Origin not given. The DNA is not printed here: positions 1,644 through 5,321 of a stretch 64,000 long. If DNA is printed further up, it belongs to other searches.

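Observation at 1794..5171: Single-polypeptide PLD(HKD)-SNF2 helicase with an extra ~300-aa C-terminal domain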

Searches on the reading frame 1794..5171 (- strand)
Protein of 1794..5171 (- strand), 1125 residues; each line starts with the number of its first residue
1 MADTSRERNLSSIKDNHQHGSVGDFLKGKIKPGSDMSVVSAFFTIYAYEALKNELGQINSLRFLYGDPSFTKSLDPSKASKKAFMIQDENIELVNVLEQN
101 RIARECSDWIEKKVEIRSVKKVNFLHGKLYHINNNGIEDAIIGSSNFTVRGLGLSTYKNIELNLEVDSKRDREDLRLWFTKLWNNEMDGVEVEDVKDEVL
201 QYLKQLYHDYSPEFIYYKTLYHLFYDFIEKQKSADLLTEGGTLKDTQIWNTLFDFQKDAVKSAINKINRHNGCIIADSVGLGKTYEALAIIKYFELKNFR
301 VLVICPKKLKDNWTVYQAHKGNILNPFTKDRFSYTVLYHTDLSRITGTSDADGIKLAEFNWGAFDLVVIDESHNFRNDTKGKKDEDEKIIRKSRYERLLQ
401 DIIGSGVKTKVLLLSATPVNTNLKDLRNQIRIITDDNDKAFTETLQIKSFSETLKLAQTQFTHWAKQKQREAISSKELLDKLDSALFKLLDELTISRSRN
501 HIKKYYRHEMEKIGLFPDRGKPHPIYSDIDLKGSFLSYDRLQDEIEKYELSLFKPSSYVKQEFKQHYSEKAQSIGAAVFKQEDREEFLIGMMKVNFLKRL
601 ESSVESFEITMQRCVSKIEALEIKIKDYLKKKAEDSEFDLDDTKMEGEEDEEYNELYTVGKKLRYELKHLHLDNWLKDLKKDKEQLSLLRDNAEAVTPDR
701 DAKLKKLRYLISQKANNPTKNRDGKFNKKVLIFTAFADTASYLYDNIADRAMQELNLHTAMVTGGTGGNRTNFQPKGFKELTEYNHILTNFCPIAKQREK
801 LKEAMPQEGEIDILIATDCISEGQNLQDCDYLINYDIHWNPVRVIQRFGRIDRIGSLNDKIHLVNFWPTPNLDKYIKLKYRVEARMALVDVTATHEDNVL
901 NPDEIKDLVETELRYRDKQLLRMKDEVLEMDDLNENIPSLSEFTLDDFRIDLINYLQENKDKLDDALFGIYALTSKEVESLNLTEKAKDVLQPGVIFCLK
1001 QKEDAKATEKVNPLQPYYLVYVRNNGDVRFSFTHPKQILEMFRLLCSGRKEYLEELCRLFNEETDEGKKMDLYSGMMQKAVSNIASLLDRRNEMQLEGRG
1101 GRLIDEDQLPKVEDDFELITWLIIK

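Call 6: search_protein_families(library=pfam, proteins=[window:1794-5171:-], max_evalue=0.01)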
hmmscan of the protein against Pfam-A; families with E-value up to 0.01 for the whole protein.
window:1794-5171:- (1125 aa): 7 families
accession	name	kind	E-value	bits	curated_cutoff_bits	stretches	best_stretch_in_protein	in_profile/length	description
PF00271.37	Helicase_C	-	2.9e-15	56.9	23.5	1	795-855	51-110/110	Helicase conserved C-terminal domain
PF04851.21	ResIII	-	9.5e-10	39.1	22.5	1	252-418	4-162/164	Type III restriction enzyme, res subunit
PF13091.12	PLDc_2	-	1.6e-08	34.9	27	1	99-183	54-132/132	PLD-like domain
PF00176.29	SNF2-rel_dom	-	2.3e-08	33.9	24.9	1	255-314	1-67/290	SNF2-related domain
PF00270.35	DEAD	-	7.3e-07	29.5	26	1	261-425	5-166/167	DEAD/DEAH box helicase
PF09565.16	RE_NgoFVII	-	1.1e-06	28.5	23.8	1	104-185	72-151/162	NgoFVII restriction endonuclease N-terminal PLD domain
PF20720.3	nSTAND3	-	5.9e-05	23.3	27.2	1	256-321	3-66/155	Novel STAND NTPase 3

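Call 7: search_protein_families(library=padloc, proteins=[window:1794-5171:-], max_evalue=0.01)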
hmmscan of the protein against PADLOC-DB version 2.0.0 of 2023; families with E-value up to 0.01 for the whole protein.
window:1794-5171:- (1125 aa): 42 families (the best 25 are shown)
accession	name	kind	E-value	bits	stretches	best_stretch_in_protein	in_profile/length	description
PDLC01075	C3a139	-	7.6e-132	439.6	1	31-1123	22-946/948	HKD+Snf2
PDLC02621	DrmD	-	1.8e-38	130.4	3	796-871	561-640/1040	DrmD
PDLC02623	DrmD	-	3.2e-30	102.6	3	797-878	566-647/1040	DrmD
PDLC02619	DrmD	-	1.1e-28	97.9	2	684-871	375-549/872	DrmD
PDLC02193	PLD_Helicase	-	9.4e-27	91.5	2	697-888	664-833/905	-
PDLC00659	HmaA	-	2.2e-25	86.7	2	598-919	396-677/1176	SNF2 helicase / DEAD-box helicase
PDLC02500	BrxHI|BrxHII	-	3.5e-25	86.7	3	798-866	519-584/933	BrxHI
PDLC03830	ZacC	-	1.8e-23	81.2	3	359-466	239-335/1019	-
PDLC02632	DrmD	-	1e-22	78.4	2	797-863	563-633/662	DrmD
PDLC02572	DrmA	-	4.1e-22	76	2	797-861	560-628/1043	DrmA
PDLC04556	PDC-M27C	-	3.6e-21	73.2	3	254-314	38-101/892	-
PDLC02843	DpdE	-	5.3e-20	69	2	274-422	179-301/1091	DpdE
PDLC02633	DrmD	-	9.4e-20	68.2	1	805-868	578-642/839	DrmD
PDLC02504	BrxHI|BrxHII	-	5.7e-18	62.3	3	805-866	531-592/971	BrxHII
PDLC04554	PDC-M27C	-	7.3e-16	55.6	3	354-446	187-270/1217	-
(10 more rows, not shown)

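Call 8: search_protein_families(library=ncbifam, proteins=[window:1794-5171:-], max_evalue=0.01)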
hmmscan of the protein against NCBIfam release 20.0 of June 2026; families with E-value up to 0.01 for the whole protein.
window:1794-5171:- (1125 aa): 20 families
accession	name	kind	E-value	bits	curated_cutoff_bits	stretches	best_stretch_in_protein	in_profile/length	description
NF038317.1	DISARM_DrmD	equivalog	3.4e-45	154.8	610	4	796-872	546-626/1021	DISARM system SNF2-like helicase DrmD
NF042964.1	phospholipD_antiphage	equivalog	8.2e-39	133.6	1100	2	363-886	359-823/895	phospholipase D-like domain-containing anti-phage protein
NF038318.1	DISARM_DrmD_b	equivalog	6.7e-28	97.3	950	2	690-870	378-545/868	DISARM system SNF2-like helicase DrmD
NF041062.1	DpdE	equivalog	1.3e-24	86.3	500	2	275-426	175-305/1048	protein DpdE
NF003426.0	PRK04914.1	equivalog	6e-15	54.5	576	2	273-437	173-335/959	RNA polymerase-associated protein RapA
NF053675.1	pilus_reg_Snf2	equivalog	4.2e-10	38.4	1100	1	241-314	574-647/1029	pilus expression-regulating Snf2 family helicase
NF010337.0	PRK13766.1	equivalog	7.9e-08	30.9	610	1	677-853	325-467/781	Hef nuclease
NF053631.1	RNA_helic_CshA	equivalog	7.8e-07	28.3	646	1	807-912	284-390/434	degradosome RNA helicase CshA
NF058637.1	helic_SCO1167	equivalog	1.4e-06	26.7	1200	1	248-379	466-600/932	SCO1167/SCO6262 family helicase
NF008394.0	PRK11192.1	equivalog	3e-06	26.3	507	1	807-866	294-353/441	ATP-dependent RNA helicase SrmB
NF003390.0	PRK04537.1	equivalog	3.1e-06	26.5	732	1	796-884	294-384/572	ATP-dependent RNA helicase RhlB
TIGR02621.3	cas3_GSU0051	exception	4.9e-05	22.3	400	1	802-934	325-445/854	type I-G CRISPR-associated helicase/endonuclease Cas3g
TIGR04095.1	dnd_restrict_1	equivalog_domain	0.00011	21.3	600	0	252-314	9-71/451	DNA phosphorothioation system restriction enzyme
NF003419.0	PRK04837.1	equivalog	0.00015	20.6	588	1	796-863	293-359/424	ATP-dependent RNA helicase RhlB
NF053711.1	RNA_heli_RhlE1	exception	0.00024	20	750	1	807-865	291-349/434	RNA helicase RhlE1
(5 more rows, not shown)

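Call 10: find_homologous_proteins(query=window:1794-5171:-, max_evalue=1e-10)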
Query window:1794-5171:- (1125 aa): 8000 proteins with E <= 1e-10 among 8000 candidates; the best 120 are listed.
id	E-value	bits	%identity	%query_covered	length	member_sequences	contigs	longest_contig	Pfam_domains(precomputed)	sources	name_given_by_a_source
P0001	0.0e+0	2537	100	100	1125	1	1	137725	PF00270.36,PF00176.30,PF13091.13,PF09565.17,PF00271.38,PF04851.22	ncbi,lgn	-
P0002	0.0e+0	2182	86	100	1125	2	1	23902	PF00270.36,PF00176.30,PF13091.13,PF00271.38,PF04851.22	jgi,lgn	jgi:SNF2 family DNA or RNA helicase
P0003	0.0e+0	2019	79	100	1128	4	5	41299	PF00176.30,PF13091.13,PF00271.38,PF04851.22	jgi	-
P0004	0.0e+0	1969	77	100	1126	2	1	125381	PF00270.36,PF00176.30,PF13091.13,PF00271.38,PF04851.22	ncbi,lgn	-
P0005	0.0e+0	1968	77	99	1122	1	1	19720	PF00270.36,PF00176.30,PF13091.13,PF00271.38,PF04851.22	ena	-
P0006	0.0e+0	1966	77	100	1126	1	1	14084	PF00176.30,PF13091.13,PF00271.38,PF04851.22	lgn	-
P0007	0.0e+0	1949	77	99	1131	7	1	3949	PF00270.36,PF00176.30,PF13091.13,PF00271.38,PF04851.22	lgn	-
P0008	0.0e+0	1944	76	99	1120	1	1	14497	PF00270.36,PF00176.30,PF13091.13,PF00271.38,PF04851.22,PF20720.4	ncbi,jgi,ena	ncbi:MAG: helicase-related protein [Bacteroidales bacterium]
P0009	0.0e+0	1905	75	99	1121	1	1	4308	PF00176.30,PF13091.13,PF00271.38,PF04851.22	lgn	-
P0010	0.0e+0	1890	75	99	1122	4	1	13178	PF00176.30,PF13091.13,PF00271.38,PF04851.22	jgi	-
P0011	0.0e+0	1813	72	100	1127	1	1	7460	PF00270.36,PF00176.30,PF13091.13,PF00271.38,PF04851.22,PF20720.4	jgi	-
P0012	0.0e+0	1801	71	99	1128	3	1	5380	PF00270.36,PF00176.30,PF13091.13,PF00271.38,PF04851.22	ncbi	-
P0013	0.0e+0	1799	71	99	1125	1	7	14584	PF00270.36,PF00176.30,PF13091.13,PF00271.38,PF04851.22,PF20720.4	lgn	-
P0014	0.0e+0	1506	61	99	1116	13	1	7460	PF00270.36,PF00176.30,PF13091.13,PF09565.17,PF00271.38,PF04851.22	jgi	-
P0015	0.0e+0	1506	60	99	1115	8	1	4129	PF00270.36,PF00176.30,PF13091.13,PF09565.17,PF00271.38,PF04851.22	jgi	-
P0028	0.0e+0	1432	59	100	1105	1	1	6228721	PF00270.36,PF00176.30,PF13091.13,PF00271.38,PF04851.22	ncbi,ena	-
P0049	0.0e+0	1422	58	99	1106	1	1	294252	PF00270.36,PF00176.30,PF13091.13,PF00271.38,PF04851.22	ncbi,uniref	ncbi:phospholipase D-like domain-containing protein [Mesorhizobium sp. M0848]|uniref:helicase-relate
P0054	0.0e+0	1421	59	99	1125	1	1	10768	PF00270.36,PF00176.30,PF13091.13,PF00271.38,PF04851.22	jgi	jgi:SNF2 family DNA or RNA helicase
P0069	0.0e+0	1417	57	100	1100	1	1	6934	PF00176.30,PF13091.13,PF00271.38,PF04851.22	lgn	-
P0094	0.0e+0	1413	57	100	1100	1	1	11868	PF00176.30,PF13091.13,PF00271.38,PF04851.22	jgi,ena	-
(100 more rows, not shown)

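Call 11: search_solved_structures(query=window:1794-5171:-, max_evalue=0.01)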
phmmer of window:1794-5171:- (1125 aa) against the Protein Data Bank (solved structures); distinct sequences matched with E-value up to 0.01: 42.
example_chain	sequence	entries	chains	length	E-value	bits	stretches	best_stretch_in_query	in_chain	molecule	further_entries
6iy2_O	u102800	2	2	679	8.6e-10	40.4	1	216-315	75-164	Transcription regulatory protein SNF2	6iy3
8so8_A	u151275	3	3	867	1.4e-09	39.8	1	811-863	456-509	RNA polymerase-associated protein RapA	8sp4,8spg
5x0x_O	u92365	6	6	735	1.4e-09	39.7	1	216-315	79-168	Transcription regulatory protein SNF2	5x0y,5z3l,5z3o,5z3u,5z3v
7egm_A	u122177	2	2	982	1.7e-09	39.5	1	215-315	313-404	Transcription regulatory protein SNF2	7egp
6bog_A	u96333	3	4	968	1.9e-09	39.3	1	811-863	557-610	RNA polymerase-associated protein RapA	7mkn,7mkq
7m8e_F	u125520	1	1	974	1.9e-09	39.3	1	811-863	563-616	RNA polymerase-associated protein RapA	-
4s20_K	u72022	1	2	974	1.9e-09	39.3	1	811-863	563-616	RNA polymerase-associated protein RapA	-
6uxv_A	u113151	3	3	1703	7.9e-09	37.2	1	216-315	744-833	Transcription regulatory protein SNF2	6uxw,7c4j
8t0l_F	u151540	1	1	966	1.2e-08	36.6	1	811-863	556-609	RNA polymerase-associated protein RapA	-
6vzg_K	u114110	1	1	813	6.6e-08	34.2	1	239-316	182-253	Nuclear protein STH1/NPS1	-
6vz4_K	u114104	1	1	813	6.6e-08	34.2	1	239-316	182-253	Nuclear protein STH1/NPS1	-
5hzr_A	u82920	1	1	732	5.2e-07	31.2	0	809-934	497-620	SNF2-family ATP dependent chromatin remodeling factor like protein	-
1hv8_A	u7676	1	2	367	1.1e-05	26.9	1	796-872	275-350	PUTATIVE ATP-DEPENDENT RNA HELICASE MJ0669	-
6ne3_W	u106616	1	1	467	8.6e-05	23.9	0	249-315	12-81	SWI/SNF-related matrix-associated actin-dependent regulator of chromatin subfamily A membe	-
7otq_K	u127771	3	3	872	0.00011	23.5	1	254-316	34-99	Chromodomain-helicase-DNA-binding protein 1-like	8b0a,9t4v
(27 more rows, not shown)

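Call 14: find_encoding_contigs(protein=P0001, flank=10000, max_places=3)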
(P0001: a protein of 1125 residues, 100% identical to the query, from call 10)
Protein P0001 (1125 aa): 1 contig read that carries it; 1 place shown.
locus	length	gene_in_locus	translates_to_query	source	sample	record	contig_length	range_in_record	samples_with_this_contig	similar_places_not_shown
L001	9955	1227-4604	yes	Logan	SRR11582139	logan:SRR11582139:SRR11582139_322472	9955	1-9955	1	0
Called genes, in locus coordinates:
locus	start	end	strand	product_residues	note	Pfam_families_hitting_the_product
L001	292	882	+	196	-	PF00589:Phage_integrase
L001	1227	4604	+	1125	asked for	PF09565:RE_NgoFVII (faint), PF13091:PLDc_2 (weak), PF00176:SNF2-rel_dom, PF00270:DEAD (weak), PF04851:ResIII, PF00271:Helicase_C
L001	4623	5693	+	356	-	PF17761:DUF1016_N, PF06250:YhcG_C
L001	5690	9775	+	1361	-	PF02384:N6_Mtase (faint), PF01797:Y1_Tnp (weak), PF07669:Eco57I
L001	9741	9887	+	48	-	-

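Call 15: search_protein_families(library=pfam, proteins=[L001:5690-9775:+, L001:9741-9887:+], max_evalue=0.01)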
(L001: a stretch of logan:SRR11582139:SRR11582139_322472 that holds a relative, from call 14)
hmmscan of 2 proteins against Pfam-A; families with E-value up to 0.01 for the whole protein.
L001:5690-9775:+ (1361 aa): 6 families
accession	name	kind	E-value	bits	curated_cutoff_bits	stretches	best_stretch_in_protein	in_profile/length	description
PF07669.17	Eco57I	-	2.2e-26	93.4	25.3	1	859-1107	1-165/171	Eco57I restriction-modification methylase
PF02384.22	N6_Mtase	-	5.8e-12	46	20.4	2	1011-1150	122-254/311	N-6 DNA Methylase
PF01797.21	Y1_Tnp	-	2.9e-07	31.1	23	1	637-715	38-121/121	Transposase IS200 like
PF20473.4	MmeI_Mtase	-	4.4e-05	23.2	27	1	762-882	9-86/259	MmeI, DNA-methyltransferase domain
PF14335.11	DUF4391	-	0.002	18.5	29.9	1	97-221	63-171/232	Domain of unknown function (DUF4391)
PF01170.24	UPF0020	-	0.0039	17.3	22.3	0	775-798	31-54/197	RMKL-like, methyltransferase domain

L001:9741-9887:+ (48 aa): 0 families
